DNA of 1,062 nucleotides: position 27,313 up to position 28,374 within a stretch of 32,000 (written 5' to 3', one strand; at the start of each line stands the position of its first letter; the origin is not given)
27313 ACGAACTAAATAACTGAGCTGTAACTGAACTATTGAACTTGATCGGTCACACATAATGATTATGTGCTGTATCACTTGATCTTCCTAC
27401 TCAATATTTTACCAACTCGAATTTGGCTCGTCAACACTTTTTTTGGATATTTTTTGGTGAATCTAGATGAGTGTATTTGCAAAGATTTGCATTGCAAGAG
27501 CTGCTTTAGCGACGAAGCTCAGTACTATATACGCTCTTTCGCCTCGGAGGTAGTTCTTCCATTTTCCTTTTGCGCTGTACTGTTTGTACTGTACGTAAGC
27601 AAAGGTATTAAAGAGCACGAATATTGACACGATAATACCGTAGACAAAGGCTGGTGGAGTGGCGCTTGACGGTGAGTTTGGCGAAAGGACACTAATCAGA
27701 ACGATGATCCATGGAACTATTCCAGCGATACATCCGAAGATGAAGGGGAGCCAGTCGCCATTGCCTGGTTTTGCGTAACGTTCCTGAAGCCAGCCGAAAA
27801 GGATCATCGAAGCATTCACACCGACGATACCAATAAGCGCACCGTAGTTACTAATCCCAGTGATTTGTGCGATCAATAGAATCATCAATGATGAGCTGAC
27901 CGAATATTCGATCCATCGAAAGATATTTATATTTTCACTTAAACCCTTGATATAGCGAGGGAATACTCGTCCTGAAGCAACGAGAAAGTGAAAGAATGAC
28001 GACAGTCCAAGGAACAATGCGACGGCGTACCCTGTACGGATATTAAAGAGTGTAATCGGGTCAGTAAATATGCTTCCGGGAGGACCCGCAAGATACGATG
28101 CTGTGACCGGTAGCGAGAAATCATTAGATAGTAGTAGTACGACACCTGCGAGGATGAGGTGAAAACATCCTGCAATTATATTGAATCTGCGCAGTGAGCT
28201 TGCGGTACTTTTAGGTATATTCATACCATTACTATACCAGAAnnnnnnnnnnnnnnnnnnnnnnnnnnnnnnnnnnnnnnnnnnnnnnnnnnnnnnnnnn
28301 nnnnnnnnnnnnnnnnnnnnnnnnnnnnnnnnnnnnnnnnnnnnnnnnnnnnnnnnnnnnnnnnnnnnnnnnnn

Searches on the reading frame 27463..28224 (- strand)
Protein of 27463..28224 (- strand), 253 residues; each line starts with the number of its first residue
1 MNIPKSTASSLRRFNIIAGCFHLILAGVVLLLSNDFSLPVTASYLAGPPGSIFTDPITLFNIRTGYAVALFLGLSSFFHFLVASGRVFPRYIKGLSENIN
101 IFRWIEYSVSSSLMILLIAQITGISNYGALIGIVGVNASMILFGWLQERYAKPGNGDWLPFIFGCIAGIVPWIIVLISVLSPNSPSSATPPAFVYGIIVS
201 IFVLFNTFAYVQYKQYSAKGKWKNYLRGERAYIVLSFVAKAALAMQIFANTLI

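Call 3: search_protein_families(library=pfam, proteins=[window:27463-28224:-])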
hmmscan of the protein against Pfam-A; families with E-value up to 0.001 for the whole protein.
window:27463-28224:- (253 aa): 1 family
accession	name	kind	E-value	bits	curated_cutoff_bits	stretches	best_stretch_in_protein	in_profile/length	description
PF18761.7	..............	-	7.9e-90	300.9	26.7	1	11-252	1-242/242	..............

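Call 9: find_homologous_proteins(query=window:27463-28224:-, max_evalue=1e-10)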
Query window:27463-28224:- (253 aa): 6579 proteins with E <= 1e-10 among 8000 candidates; the best 120 are listed.
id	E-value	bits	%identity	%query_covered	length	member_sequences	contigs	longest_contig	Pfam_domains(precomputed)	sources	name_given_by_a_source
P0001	3.2e-159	546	100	100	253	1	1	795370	PF18761.8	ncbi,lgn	ncbi:MAG: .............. HeR [Candidatus Saccharimonadales bacterium]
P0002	2.2e-142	491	87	100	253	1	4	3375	PF18761.8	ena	-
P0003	2.2e-141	488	87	100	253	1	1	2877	PF18761.8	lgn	-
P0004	1.6e-140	485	87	100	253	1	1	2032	PF18761.8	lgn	-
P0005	2.8e-140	484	88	100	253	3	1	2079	PF18761.8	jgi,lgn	-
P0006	3.9e-140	483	85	100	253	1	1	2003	PF18761.8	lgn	-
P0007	6.0e-140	483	88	100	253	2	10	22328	PF18761.8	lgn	-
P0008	6.5e-140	483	89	100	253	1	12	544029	PF18761.8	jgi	jgi:hypothetical protein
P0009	9.1e-140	482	86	98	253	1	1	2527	PF18761.8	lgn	-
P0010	1.2e-139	482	87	100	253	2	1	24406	PF18761.8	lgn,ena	-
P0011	3.0e-139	481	87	100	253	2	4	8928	PF18761.8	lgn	-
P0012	4.5e-139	480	86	100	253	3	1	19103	PF18761.8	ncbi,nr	ncbi:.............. HeR [Candidatus Saccharibacteria bacterium]|nr:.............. HeR [Candidatus Sa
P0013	5.6e-139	480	87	100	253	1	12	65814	PF18761.8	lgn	-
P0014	9.4e-139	479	88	100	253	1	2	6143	PF18761.8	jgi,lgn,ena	-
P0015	9.9e-139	479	85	100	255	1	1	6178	PF18761.8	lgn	-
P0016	1.5e-138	478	87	100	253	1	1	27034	PF18761.8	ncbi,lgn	ncbi:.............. HeR [soil metagenome]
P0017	2.6e-138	478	87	98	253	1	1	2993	PF18761.8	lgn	-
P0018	2.3e-137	474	85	99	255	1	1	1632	PF18761.8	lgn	-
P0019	2.6e-136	471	85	100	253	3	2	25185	PF18761.8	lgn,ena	-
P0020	3.7e-136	470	85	100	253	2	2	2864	PF18761.8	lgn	-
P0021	6.7e-136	470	86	98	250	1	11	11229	PF18761.8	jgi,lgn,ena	-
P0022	1.6e-135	468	85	98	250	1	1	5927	PF18761.8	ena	-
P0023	2.3e-135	468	85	98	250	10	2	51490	PF18761.8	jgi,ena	-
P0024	3.1e-135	467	83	100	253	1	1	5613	PF18761.8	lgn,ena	-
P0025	6.1e-135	466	84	98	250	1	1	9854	PF18761.8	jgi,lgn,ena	-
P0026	9.0e-135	466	84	100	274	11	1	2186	PF18761.8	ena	-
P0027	1.0e-134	466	84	98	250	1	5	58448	PF18761.8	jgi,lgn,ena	-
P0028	1.4e-134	465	83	100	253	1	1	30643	PF18761.8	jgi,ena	-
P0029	2.4e-134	465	85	98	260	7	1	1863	PF18761.8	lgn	-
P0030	2.8e-134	464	84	98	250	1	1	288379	PF18761.8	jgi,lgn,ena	-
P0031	2.9e-134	464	85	98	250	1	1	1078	PF18761.8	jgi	-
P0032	3.6e-134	464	82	100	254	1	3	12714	PF18761.8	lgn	-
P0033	3.7e-134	464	84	100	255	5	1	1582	PF18761.8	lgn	-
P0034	4.2e-134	464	85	98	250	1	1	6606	PF18761.8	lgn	-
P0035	4.4e-134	464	86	98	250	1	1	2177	PF18761.8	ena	-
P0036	6.7e-134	463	84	98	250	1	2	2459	PF18761.8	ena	-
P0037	7.3e-134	463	83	100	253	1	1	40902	PF18761.8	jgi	jgi:hypothetical protein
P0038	7.4e-134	463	85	98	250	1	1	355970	PF18761.8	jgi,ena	-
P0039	9.5e-134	463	85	100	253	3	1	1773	PF18761.8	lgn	-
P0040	9.6e-134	463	84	100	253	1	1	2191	PF18761.8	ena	-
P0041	2.3e-133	461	84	98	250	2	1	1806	PF18761.8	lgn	-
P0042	2.9e-133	461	83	100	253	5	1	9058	PF18761.8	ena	-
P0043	3.6e-133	461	84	98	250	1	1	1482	PF18761.8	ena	-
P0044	4.8e-133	460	85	98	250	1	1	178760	PF18761.8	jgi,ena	-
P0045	9.4e-133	459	83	100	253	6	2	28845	PF18761.8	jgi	jgi:hypothetical protein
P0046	1.3e-132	459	84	98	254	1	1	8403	PF18761.8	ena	-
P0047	1.7e-132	458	83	97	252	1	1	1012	PF18761.8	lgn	-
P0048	1.8e-132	458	81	98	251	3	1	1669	PF18761.8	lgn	-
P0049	1.8e-132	458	85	98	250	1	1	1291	PF18761.8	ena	-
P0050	2.2e-132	458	84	98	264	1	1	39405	PF18761.8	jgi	-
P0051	4.7e-132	457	83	98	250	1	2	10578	PF18761.8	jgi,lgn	jgi:hypothetical protein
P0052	5.8e-132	457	83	100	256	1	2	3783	PF18761.8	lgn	-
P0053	7.3e-132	456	83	98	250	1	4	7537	PF18761.8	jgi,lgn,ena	jgi:hypothetical protein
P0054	7.7e-132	456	84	100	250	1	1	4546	PF18761.8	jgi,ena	-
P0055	8.1e-132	456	83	98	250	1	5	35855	PF18761.8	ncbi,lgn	-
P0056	8.1e-132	456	84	97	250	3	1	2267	PF18761.8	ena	-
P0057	1.1e-131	456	83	98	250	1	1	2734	PF18761.8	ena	-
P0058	1.4e-131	455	81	100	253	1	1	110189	PF18761.8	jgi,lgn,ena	-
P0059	1.8e-131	455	84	96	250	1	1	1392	PF18761.8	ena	-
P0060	1.9e-131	455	83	100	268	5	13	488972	PF18761.8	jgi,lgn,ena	-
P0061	2.0e-131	455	84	96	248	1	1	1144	PF18761.8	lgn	-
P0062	2.0e-131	455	83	98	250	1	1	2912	PF18761.8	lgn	-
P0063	3.5e-131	454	84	97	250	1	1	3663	PF18761.8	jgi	jgi:hypothetical protein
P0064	6.1e-131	453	83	100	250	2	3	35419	PF18761.8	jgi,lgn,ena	-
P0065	6.4e-131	453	80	100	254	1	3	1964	PF18761.8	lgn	-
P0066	9.6e-131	453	82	100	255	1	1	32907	PF18761.8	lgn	-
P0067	1.1e-130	453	83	98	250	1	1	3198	PF18761.8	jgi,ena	-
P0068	1.4e-130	452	82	100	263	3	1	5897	PF18761.8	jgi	jgi:hypothetical protein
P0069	1.5e-130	452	81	100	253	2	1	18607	PF18761.8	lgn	-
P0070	1.5e-130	452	83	98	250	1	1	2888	PF18761.8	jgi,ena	-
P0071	1.7e-130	452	81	98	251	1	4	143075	PF18761.8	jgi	jgi:hypothetical protein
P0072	1.7e-130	452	83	100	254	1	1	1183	PF18761.8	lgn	-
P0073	1.9e-130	452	82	100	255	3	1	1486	PF18761.8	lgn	-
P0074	2.0e-130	452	83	98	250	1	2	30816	PF18761.8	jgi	jgi:hypothetical protein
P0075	2.7e-130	451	84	97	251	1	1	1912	PF18761.8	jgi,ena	-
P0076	3.2e-130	451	82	98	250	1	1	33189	PF18761.8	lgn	-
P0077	3.5e-130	451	82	99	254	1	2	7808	PF18761.8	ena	-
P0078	4.7e-130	450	82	98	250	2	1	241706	PF18761.8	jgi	-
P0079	5.5e-130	450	81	98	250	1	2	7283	PF18761.8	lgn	-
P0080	7.2e-130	450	84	96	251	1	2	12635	PF18761.8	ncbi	-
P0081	7.9e-130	450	84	97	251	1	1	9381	PF18761.8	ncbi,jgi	-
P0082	1.1e-129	449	84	96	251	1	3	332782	PF18761.8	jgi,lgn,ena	-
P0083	2.9e-129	448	83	98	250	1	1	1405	PF18761.8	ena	-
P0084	3.2e-129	448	82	100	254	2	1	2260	PF18761.8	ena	-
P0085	3.2e-129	448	82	98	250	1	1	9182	PF18761.8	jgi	jgi:hypothetical protein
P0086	4.0e-129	447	80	100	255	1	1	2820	PF18761.8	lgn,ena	-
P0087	4.6e-129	447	80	99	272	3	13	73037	PF18761.8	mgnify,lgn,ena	mgnify:CR=1 FL=1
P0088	5.1e-129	447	82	98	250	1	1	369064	PF18761.8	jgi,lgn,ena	-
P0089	5.5e-129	447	80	99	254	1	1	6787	PF18761.8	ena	-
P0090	6.8e-129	447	83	98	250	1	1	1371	PF18761.8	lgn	-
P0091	8.7e-129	446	81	100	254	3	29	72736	PF18761.8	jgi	jgi:hypothetical protein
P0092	1.2e-128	446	79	100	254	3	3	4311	PF18761.8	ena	-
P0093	1.7e-128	445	79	100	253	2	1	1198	PF18761.8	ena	-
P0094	1.7e-128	445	80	100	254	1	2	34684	PF18761.8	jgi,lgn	jgi:hypothetical protein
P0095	2.7e-128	445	81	99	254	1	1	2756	PF18761.8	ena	-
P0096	3.6e-128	444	80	98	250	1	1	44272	PF18761.8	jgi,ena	-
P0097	6.3e-128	443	86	94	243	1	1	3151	PF18761.8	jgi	-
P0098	7.2e-128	443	81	97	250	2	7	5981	PF18761.8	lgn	-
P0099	8.2e-128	443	83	98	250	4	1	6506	PF18761.8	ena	-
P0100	1.2e-127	443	80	98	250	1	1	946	PF18761.8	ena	-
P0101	1.2e-127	443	80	98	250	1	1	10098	PF18761.8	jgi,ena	-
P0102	1.5e-127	442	80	98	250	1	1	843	PF18761.8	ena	-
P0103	2.8e-127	441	82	98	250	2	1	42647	PF18761.8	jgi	jgi:hypothetical protein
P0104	3.2e-127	441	79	100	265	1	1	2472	PF18761.8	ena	-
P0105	5.7e-127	440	82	98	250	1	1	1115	PF18761.8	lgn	-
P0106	1.0e-126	439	80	98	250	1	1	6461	PF18761.8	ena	-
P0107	1.3e-126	439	81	99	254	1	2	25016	PF18761.8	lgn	-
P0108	1.3e-125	436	82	96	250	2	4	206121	PF18761.8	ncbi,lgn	-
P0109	2.1e-125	435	81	98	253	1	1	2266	PF18761.8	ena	-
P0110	4.0e-125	434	83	94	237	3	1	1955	PF18761.8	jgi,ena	-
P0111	4.1e-125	434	81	96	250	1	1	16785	PF18761.8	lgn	-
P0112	5.5e-124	431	78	100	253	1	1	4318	PF18761.8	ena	-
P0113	5.8e-124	430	76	99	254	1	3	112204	PF18761.8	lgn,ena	-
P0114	1.1e-123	430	76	100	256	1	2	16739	PF18761.8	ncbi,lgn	-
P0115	2.6e-123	428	75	100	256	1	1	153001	PF18761.8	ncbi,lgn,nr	ncbi:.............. HeR [Candidatus Saccharibacteria bacterium]|nr:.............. HeR [Candidatus Sa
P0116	3.4e-123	428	78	100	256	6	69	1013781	PF18761.8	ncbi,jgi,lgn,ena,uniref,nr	ncbi:conserved membrane protein of unknown function [Candidatus Saccharimonas aalborgensis]|jgi:hypo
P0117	5.5e-123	427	78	99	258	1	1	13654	PF18761.8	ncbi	-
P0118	9.5e-123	427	76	100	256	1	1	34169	PF18761.8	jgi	jgi:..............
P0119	1.8e-122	426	76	100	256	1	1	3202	PF18761.8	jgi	jgi:hypothetical protein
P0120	2.5e-122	425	75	100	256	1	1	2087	PF18761.8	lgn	-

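Call 10: search_solved_structures(query=window:27463-28224:-, show_alignments=2)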
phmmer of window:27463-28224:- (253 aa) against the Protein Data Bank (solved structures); distinct sequences matched with E-value up to 0.001: 6.
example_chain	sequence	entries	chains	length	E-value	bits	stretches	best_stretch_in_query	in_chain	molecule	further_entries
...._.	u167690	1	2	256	3.7e-98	331.1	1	9-253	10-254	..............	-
6su3_X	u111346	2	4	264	4.2e-98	331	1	9-253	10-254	48C12 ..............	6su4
6uh3_A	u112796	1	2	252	5.4e-98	330.6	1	9-253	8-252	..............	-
6is6_A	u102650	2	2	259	1.5e-53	185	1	11-252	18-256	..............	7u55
7clj_A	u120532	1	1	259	3.6e-53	183.8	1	11-252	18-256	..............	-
9vfc_A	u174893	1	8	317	1.4e-30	109.8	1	24-249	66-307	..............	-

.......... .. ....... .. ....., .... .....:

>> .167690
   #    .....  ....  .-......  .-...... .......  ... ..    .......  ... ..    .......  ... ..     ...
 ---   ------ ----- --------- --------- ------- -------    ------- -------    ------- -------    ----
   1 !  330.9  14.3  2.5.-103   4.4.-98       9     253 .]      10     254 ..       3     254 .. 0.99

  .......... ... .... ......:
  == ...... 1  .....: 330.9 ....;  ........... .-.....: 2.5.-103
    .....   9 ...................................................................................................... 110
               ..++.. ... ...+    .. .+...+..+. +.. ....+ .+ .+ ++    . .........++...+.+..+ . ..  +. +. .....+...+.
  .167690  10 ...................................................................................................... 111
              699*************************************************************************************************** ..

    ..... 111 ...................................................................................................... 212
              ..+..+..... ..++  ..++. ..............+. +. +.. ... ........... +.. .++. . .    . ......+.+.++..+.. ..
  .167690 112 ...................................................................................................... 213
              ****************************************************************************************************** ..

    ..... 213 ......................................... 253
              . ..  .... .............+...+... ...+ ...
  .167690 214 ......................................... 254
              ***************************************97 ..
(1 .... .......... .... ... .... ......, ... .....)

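Call 11: find_related_loci(query=window:27463-28224:-, collection=genome_contigs, flank=7000)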
Query window:27463-28224:- (253 aa) in genome_contigs; peptide patterns used: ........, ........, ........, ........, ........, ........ (x = any residue, [..] = any of these).
600 stretches matched a pattern (row limit reached: there are more); 538 encode a relative of the query (tblastn E <= 1e-3); the best 80 are kept; 80 distinct loci.
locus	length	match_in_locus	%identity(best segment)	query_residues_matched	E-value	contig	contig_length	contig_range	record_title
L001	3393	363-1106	73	6-253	2e-125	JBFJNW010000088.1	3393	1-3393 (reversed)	MAG: Candidatus Saccharimonadales bacterium isolate Mix_sand17.2022.03.Z.70 k141_3415674_length_3393_cov_6.0000, whole g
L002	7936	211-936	69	11-252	9e-113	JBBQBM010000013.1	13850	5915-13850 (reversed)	MAG: Candidatus Saccharimonadales bacterium isolate Co_metawrap_1353 Cmw_1353_k141_15710245_length_13850_cov_7.6425, who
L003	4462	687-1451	65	1-252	3e-113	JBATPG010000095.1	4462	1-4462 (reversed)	MAG: Candidatus Saccharimonadales bacterium isolate MFD10525_ilm_asm_bin22 k127_144756, whole genome shotgun sequence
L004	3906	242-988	68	5-253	4e-112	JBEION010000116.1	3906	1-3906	MAG: Candidatus Nanopelagicales bacterium isolate Sample-106-S6-bin-12 Sample_106_S6-bin_12-k141_849944, whole genome sh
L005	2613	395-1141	67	5-253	9e-115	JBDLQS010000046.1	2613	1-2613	MAG: Actinomycetota bacterium isolate icacos_2019_sw_WHONDRS-S19S_0094_B_bin.102 scaffold_1218645, whole genome shotgun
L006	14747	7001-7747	67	5-253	3e-110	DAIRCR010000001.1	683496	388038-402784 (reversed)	MAG TPA_asm: Candidatus Nanopelagicales bacterium isolate CTOTU2214 NODE_2_length_683496_cov_8.552795, whole genome shot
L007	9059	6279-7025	67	5-253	5e-110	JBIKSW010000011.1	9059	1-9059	MAG: Candidatus Nanopelagicales bacterium isolate ME2015-07-01_3300042455_group6_bin3 Rohwer_bin380_scaffold_6425_c1, wh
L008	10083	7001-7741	68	7-253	2e-109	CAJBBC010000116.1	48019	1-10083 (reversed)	MAG: uncultured actinobacterium isolate Loc090519-5m_bin-0564 genome assembly, contig: bin-0564:116/155, whole genome sh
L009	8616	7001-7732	66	9-252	9e-110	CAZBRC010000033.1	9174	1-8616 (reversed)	MAG TPA_asm: uncultured Candidatus Saccharibacteria bacterium isolate SRP292972_co3_132 genome assembly, contig: NODE_30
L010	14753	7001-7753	64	2-252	2e-109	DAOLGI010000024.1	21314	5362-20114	MAG TPA_asm: Acidimicrobiia bacterium isolate AMR_MDS_0228 NODE_1069_length_21314_cov_10.189190, whole genome shotgun se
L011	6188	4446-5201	65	2-253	7e-109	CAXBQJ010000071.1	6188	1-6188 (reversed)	MAG TPA_asm: uncultured bacterium isolate SRR1788318_binner12_Refined_5 genome assembly, contig: ERZ2945000.4097, whole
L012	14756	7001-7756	67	2-253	5e-109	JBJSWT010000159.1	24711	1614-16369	MAG: Actinomycetes bacterium isolate samp_4435_VAMB_975 samp_4435_702829, whole genome shotgun sequence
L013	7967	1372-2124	63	2-252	9e-108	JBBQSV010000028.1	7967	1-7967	MAG: Candidatus Saccharimonadales bacterium isolate Co_metawrap_1778 Cmw_1778_k141_5123065_length_7967_cov_9.0000, whole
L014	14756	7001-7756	63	2-253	1e-107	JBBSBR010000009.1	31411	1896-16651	MAG: Candidatus Saccharimonadia bacterium isolate La6_metabat2.164 La6_metabat2.164_K_350337_L_31411_cov_31.1844, whole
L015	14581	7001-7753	64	2-252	7e-107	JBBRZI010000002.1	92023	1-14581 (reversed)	MAG: Candidatus Saccharimonadales bacterium isolate metawrap_la5_32 metawrap_la5_32_K_312668_L_92023_cov_20.9768, whole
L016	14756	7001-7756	63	2-253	1e-106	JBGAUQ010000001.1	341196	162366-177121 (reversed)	MAG: Candidatus Saccharimonadales bacterium isolate MAG_AAO_AS.77 AAOAS-77_NODE_1_length_341196_cov_10.715592, whole gen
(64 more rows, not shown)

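Call 13: find_encoding_contigs(protein=P0001, flank=8000, max_places=3)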
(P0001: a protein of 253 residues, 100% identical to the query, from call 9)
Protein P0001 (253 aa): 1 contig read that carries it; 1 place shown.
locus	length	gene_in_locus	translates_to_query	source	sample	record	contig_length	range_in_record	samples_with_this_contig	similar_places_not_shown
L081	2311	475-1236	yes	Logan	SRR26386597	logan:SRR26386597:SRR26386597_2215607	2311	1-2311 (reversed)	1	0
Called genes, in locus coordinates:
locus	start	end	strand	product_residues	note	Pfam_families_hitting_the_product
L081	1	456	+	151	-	?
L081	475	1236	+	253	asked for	PF18761:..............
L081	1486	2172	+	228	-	PF03372:Exo_endo_phos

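Call 14: find_encoding_contigs(protein=P0008, flank=8000, max_places=4)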
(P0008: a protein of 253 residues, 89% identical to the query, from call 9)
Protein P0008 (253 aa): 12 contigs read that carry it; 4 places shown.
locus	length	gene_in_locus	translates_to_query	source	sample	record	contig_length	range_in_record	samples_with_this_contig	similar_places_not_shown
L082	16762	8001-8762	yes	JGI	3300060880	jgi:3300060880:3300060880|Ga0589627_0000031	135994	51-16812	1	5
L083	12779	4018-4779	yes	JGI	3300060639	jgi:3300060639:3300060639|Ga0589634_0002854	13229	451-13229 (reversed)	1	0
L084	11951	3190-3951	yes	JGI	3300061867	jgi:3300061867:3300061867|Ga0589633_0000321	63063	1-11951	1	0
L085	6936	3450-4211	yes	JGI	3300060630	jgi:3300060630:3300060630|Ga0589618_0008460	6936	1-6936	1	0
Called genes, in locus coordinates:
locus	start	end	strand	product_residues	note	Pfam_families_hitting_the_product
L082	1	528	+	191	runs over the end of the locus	?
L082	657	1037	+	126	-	PF00886:Ribosomal_S16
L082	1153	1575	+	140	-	PF13083:KH_KhpA-B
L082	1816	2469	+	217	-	PF01746:tRNA_m1G_MT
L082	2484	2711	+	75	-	-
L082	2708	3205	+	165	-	-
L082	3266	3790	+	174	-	-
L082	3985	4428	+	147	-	PF08719:NADAR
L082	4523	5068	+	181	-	PF01725:Ham1p_like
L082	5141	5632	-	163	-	PF00293:NUDIX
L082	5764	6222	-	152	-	-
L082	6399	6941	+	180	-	PF13302:Acetyltransf_3, PF13523:Acetyltransf_8 (weak), PF00583:Acetyltransf_1 (weak), PF13673:Acetyltransf_10 (weak)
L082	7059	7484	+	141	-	-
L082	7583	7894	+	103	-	PF05154:TM2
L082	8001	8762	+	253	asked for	PF18761:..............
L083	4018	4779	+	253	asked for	PF18761:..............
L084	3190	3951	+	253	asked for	PF18761:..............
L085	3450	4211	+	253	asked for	PF18761:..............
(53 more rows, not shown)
